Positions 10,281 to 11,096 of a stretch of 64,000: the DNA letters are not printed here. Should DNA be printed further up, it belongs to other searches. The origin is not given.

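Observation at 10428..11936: Stand-alone MshEN-type c-di-GMP-binding module fused to a Pro/Ala-rich linker and an unassigned C-terminal domain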

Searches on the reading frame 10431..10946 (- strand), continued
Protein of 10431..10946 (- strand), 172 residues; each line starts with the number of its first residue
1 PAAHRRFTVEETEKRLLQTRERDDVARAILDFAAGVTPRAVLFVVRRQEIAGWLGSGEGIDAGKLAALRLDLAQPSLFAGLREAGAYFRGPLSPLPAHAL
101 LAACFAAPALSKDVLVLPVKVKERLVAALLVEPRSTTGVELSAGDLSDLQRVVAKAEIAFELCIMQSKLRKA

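Call 50: find_encoding_contigs(protein=P0026, flank=5000, max_places=2)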
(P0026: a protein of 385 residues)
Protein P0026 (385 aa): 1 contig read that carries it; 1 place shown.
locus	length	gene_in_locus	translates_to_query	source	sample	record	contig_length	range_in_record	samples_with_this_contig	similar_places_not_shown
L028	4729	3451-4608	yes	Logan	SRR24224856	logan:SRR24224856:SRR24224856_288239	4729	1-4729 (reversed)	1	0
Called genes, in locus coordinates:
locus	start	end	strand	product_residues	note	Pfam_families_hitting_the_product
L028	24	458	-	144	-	PF04026:SpoVG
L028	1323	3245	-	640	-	PF14559:TPR_19 (weak), PF23914:TPR_CcmH_CycH (weak), PF13432:TPR_16 (weak), PF14559:TPR_19, PF21545:T7SS_EccA1_N (weak), PF13432:TPR_16 (weak), PF14559:TPR_19 (weak), PF13432:TPR_16, +25 more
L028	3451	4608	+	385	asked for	PF05157:MshEN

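Call 55: list_cluster_members(proteins=[P0010, P0016, P0018, P0019, P0020, P0021, P0029, P0050, P0075, P0092])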
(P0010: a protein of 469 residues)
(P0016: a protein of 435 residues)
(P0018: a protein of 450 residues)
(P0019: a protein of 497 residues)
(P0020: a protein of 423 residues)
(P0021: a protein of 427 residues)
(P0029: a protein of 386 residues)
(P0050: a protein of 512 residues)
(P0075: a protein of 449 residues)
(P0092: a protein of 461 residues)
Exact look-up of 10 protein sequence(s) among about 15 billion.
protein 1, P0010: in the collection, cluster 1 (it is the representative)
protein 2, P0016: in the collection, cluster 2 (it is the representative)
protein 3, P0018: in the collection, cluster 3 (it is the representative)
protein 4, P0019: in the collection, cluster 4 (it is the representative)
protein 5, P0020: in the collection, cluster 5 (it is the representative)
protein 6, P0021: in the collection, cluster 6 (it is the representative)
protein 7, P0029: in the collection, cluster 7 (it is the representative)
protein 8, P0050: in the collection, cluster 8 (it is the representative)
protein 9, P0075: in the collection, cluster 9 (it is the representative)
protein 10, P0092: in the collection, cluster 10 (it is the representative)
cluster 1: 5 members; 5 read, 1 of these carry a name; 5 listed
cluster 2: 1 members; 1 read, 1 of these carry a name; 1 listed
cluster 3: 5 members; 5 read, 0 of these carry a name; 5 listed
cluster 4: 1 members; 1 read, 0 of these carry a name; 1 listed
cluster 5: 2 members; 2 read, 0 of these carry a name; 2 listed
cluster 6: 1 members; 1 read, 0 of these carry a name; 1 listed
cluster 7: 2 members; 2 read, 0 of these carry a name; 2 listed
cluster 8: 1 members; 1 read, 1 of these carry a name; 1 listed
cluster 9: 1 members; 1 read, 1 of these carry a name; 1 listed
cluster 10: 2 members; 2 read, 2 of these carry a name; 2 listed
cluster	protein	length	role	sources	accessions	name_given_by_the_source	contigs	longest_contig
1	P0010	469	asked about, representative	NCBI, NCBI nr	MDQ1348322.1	MAG: hypothetical protein QG573_1696 [Acidobacteriota bacterium] | hypothetical protein [Acidobacteriota bacterium]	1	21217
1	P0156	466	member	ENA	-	-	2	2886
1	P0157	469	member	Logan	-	-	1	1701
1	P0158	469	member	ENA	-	-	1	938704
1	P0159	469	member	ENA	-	-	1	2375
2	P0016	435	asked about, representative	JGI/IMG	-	hypothetical protein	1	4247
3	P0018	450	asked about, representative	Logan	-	-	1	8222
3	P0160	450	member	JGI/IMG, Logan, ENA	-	-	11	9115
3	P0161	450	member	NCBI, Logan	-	-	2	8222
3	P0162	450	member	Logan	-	-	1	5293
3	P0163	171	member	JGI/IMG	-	-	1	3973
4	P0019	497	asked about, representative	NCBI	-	-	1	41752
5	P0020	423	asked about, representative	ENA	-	-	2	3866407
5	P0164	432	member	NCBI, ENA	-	-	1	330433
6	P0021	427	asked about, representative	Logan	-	-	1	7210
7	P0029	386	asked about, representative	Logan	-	-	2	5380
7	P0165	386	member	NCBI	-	-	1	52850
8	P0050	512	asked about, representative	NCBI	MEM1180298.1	MAG: hypothetical protein AAGM22_18285 [Acidobacteriota bacterium]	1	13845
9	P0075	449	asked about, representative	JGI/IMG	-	hypothetical protein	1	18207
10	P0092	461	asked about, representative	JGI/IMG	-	hypothetical protein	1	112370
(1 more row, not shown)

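Call 60: list_cluster_members(proteins=[P0083, P0145, P0148, P0137, P0116, P0121, P0102, P0099, P0062, P0067])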
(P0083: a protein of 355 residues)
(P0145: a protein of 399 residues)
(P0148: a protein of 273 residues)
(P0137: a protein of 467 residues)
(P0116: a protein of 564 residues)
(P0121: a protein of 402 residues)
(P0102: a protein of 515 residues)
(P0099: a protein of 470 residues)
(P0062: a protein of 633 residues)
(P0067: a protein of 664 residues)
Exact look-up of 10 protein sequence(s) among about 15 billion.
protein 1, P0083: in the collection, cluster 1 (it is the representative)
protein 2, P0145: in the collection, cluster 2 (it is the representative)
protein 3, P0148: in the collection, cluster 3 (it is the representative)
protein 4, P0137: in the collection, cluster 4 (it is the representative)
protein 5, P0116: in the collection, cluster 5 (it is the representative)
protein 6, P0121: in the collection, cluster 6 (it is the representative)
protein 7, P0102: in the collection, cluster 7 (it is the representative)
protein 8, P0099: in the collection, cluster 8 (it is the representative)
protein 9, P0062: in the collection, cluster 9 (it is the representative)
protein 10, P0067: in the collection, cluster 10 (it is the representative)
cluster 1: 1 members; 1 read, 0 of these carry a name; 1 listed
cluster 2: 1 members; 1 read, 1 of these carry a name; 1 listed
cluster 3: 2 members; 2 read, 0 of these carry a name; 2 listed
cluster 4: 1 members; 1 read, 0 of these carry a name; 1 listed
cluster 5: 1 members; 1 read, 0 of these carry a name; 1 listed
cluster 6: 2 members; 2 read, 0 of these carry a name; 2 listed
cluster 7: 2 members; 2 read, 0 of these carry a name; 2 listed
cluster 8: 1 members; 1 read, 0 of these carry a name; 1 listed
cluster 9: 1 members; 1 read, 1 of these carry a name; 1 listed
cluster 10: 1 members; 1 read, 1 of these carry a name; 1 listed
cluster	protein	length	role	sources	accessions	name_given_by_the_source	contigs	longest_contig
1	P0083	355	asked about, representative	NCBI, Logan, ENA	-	-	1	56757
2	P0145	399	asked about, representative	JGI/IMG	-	hypothetical protein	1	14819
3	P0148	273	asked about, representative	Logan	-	-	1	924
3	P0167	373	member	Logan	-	-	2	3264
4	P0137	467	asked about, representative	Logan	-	-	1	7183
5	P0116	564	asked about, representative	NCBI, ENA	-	-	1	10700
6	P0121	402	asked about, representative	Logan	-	-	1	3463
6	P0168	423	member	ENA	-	-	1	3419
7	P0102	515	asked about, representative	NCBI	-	-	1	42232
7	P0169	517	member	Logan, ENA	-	-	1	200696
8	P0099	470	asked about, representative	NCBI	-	-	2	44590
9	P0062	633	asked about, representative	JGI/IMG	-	hypothetical protein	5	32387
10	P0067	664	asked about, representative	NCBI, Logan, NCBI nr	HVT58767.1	MAG TPA: hypothetical protein VHR45_10230 [Thermoanaerobaculia bacterium] | hypothetical protein [Thermoanaerobaculia bacterium]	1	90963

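Call 71: search_protein_families(library=pfam, proteins=[P0050, P0075, P0092, P0095, P0099, P0102, P0116, P0131, P0137, P0151], max_evalue=0.01)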
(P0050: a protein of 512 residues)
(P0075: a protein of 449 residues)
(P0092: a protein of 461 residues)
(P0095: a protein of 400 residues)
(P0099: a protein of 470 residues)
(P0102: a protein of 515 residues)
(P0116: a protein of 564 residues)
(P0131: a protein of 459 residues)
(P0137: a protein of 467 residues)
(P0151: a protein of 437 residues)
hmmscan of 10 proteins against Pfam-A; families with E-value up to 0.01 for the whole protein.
P0050 (512 aa): 1 family
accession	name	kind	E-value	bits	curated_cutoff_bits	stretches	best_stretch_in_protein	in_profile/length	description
PF05157.20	MshEN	-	1.5e-13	50.9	23.1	1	75-148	11-85/90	MshEN domain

P0075 (449 aa): 1 family
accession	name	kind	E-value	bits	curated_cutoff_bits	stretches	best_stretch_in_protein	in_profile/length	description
PF05157.20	MshEN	-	8.6e-11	42.1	23.1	1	68-141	12-86/90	MshEN domain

P0092 (461 aa): 1 family
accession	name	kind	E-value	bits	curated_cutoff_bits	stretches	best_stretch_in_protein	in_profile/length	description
PF05157.20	MshEN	-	5.9e-11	42.6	23.1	1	75-150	13-89/90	MshEN domain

P0095 (400 aa): 1 family
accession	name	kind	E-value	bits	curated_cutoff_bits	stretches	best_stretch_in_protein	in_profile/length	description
PF05157.20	MshEN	-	1.8e-10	41.1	23.1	1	69-141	13-86/90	MshEN domain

P0099 (470 aa): 1 family
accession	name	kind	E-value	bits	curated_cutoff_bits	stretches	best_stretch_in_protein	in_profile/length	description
PF05157.20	MshEN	-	1.1e-09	38.5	23.1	1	70-144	12-87/90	MshEN domain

P0102 (515 aa): 1 family
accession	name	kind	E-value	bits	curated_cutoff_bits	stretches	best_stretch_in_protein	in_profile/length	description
PF05157.20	MshEN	-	3e-15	56.4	23.1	1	68-142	12-87/90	MshEN domain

P0116 (564 aa): 1 family
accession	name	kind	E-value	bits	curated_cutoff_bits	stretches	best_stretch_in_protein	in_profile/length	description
PF05157.20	MshEN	-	1.3e-10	41.5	23.1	1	67-140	12-86/90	MshEN domain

P0131 (459 aa): 1 family
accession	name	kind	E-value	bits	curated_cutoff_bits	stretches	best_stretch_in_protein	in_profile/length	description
PF05157.20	MshEN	-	3.3e-12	46.6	23.1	1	68-144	6-85/90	MshEN domain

P0137 (467 aa): 1 family
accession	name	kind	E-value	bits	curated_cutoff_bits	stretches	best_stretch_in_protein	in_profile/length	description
PF05157.20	MshEN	-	5.1e-16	58.9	23.1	1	73-145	13-86/90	MshEN domain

P0151 (437 aa): 1 family
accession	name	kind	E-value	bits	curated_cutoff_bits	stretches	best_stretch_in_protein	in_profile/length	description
PF05157.20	MshEN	-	1.6e-10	41.2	23.1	1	69-142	11-85/90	MshEN domain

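Call 72: search_solved_structures(query=A5, max_evalue=10)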
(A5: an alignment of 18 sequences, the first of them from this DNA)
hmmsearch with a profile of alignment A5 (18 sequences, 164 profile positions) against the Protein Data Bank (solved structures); distinct sequences matched with E-value up to 10: 2.
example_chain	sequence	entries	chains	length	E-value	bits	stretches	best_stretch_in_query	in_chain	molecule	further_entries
3oov_A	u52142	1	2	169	0.13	15.2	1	105-152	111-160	Methyl-accepting chemotaxis protein, putative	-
2vzw_A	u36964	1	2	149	0.58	13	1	102-152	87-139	PROBABLE HISTIDINE KINASE RESPONSE REGULATOR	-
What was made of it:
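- On GAF domain: The family profile against the PDB finds only two matches at E<=10, both GAF domains, at E 0.13 and 0.58 (call 72).
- Tried and rejected: A sequence profile of the C-domain against the PDB gave only non-significant GAF hits (call 72).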

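Call 73: search_protein_families(library=pfam, proteins=[P0019, P0021, P0023, P0026, P0029, P0033, P0036, P0057, P0060, P0064], max_evalue=0.01)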
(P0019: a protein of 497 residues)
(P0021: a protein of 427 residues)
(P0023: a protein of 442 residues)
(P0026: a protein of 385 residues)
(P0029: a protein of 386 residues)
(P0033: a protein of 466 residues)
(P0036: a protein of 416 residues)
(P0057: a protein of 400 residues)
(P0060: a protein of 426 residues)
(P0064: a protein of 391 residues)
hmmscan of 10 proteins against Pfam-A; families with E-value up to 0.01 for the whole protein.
P0019 (497 aa): 2 families
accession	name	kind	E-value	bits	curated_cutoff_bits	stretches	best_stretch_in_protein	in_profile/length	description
PF05157.20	MshEN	-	9.1e-14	51.7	23.1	1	68-151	4-87/90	MshEN domain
PF13185.12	GAF_2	-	0.00015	22.4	28.6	1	350-486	3-136/136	GAF domain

P0021 (427 aa): 1 family
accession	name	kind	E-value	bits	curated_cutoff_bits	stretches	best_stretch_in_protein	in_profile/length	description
PF05157.20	MshEN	-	1.6e-17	63.7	23.1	1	62-137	13-89/90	MshEN domain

P0023 (442 aa): 1 family
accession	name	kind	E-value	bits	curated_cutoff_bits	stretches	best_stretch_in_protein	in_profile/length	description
PF05157.20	MshEN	-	4.8e-16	58.9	23.1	1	63-149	1-87/90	MshEN domain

P0026 (385 aa): 2 families
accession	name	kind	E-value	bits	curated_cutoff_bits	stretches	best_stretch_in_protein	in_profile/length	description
PF05157.20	MshEN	-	3.4e-15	56.2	23.1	1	67-141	11-86/90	MshEN domain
PF13185.12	GAF_2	-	0.00077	20.1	28.6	1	237-373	2-135/136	GAF domain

P0029 (386 aa): 1 family
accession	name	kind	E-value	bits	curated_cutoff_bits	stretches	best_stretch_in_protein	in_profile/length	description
PF05157.20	MshEN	-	1.7e-18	66.8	23.1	1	58-137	8-88/90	MshEN domain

P0033 (466 aa): 1 family
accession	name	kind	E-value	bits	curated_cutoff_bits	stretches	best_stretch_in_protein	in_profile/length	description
PF05157.20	MshEN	-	7e-14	52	23.1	1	57-142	2-87/90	MshEN domain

P0036 (416 aa): 1 family
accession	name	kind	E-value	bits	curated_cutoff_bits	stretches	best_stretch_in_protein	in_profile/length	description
PF05157.20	MshEN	-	5.4e-14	52.4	23.1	1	57-141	2-86/90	MshEN domain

P0057 (400 aa): 1 family
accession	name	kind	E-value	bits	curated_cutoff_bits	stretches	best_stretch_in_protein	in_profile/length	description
PF05157.20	MshEN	-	9e-17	61.3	23.1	1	75-150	12-88/90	MshEN domain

P0060 (426 aa): 1 family
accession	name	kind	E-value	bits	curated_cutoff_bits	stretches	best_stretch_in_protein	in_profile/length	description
PF05157.20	MshEN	-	4.6e-14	52.6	23.1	1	78-150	13-86/90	MshEN domain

P0064 (391 aa): 1 family
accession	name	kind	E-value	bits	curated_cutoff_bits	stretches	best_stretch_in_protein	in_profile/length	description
PF05157.20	MshEN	-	5.1e-13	49.3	23.1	1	76-147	13-85/90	MshEN domain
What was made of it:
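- On GAF domain: The two hits I inspected span the whole model on the C-domain but score 20-22 bits against cutoff 28.6 (call 73).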

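Call 80: find_encoding_contigs(protein=P0165, flank=5000, max_places=1)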
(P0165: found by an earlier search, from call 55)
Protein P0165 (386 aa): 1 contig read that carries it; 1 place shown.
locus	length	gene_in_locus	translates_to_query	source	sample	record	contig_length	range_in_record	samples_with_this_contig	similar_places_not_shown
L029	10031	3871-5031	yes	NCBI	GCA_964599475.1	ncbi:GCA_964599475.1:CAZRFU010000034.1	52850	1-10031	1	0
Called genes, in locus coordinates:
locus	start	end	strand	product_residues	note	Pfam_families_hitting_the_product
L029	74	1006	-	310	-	PF00288:GHMP_kinases_N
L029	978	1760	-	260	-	-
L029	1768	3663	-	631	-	PF07719:TPR_2 (faint), PF13174:TPR_6 (faint), PF13424:TPR_12 (faint), PF13429:TPR_15 (faint), PF20308:TPR-S (faint), PF14559:TPR_19 (weak), PF13428:TPR_14 (weak), PF13432:TPR_16, +8 more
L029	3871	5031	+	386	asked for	PF05157:MshEN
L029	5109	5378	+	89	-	PF00216:Bac_DNA_binding, PF18291:HU-HIG (weak)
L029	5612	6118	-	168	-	PF04461:YajQ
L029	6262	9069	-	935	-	PF03160:Calx-beta (faint), PF19580:Exo_endo_phos_3, PF03372:Exo_endo_phos (weak)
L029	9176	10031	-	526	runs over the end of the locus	PF00109:ketoacyl-synt, PF02801:Ketoacyl-synt_C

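Call 81: find_encoding_contigs(protein=P0036, flank=5000, max_places=1)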
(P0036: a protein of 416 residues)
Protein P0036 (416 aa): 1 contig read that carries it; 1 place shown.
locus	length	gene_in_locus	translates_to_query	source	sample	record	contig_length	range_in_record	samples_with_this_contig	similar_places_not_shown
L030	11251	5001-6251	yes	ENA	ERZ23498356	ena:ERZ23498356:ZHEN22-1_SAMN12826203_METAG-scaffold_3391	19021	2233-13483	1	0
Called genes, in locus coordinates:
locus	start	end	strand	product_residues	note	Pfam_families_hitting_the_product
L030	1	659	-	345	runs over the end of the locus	PF24624:Int_N (weak), PF00589:Phage_integrase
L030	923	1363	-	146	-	PF04026:SpoVG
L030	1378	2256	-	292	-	PF00288:GHMP_kinases_N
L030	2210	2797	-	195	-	-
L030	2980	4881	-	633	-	PF23914:TPR_CcmH_CycH (weak), PF14559:TPR_19, PF14559:TPR_19, PF12895:ANAPC3, PF13432:TPR_16, PF14559:TPR_19, PF13424:TPR_12, PF13432:TPR_16, +30 more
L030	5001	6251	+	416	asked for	PF05157:MshEN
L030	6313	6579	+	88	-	PF00216:Bac_DNA_binding, PF18291:HU-HIG, PF18175:HU-CCDC81_bac_2 (weak)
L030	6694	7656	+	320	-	PF02163:Peptidase_M50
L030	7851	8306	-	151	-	PF02580:Tyr_Deacylase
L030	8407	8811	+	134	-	PF00436:SSB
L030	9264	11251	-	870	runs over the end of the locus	PF01624:MutS_I, PF05188:MutS_II, PF05192:MutS_III, PF05190:MutS_IV, PF00488:MutS_V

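Call 82: find_encoding_contigs(protein=P0092, flank=5000, max_places=1)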
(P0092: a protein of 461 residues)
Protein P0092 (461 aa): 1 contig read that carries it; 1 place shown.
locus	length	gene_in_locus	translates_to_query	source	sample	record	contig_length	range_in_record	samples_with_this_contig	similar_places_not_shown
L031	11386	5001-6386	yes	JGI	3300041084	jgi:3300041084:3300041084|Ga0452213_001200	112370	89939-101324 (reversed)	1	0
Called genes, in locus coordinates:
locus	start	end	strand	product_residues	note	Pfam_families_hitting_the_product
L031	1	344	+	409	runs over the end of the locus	-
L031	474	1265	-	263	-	PF00106:adh_short, PF08659:KR, PF23441:SDR (faint), PF01370:Epimerase (weak), PF13561:adh_short_C2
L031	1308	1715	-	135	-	-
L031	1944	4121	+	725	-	PF03485:Arg_tRNA_synt_N, PF00750:tRNA-synt_1d, PF05746:DALR_1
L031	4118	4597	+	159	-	PF01590:GAF, PF13185:GAF_2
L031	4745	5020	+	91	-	PF01035:DNA_binding_1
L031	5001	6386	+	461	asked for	PF05157:MshEN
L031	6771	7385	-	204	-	PF18917:LiaI-LiaF-like_TM1, PF22570:LiaF-TM (weak)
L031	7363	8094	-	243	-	PF13490:zf-HC2 (weak)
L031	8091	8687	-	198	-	PF07638:Sigma70_ECF, PF04542:Sigma70_r2, PF08281:Sigma70_r4_2, PF04545:Sigma70_r4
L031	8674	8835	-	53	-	-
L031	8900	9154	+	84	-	PF01106:NifU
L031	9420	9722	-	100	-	-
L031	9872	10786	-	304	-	PF00069:Pkinase, PF01636:APH (faint), PF07714:PK_Tyr_Ser-Thr, PF06293:Kdo (weak)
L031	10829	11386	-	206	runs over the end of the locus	PF00265:TK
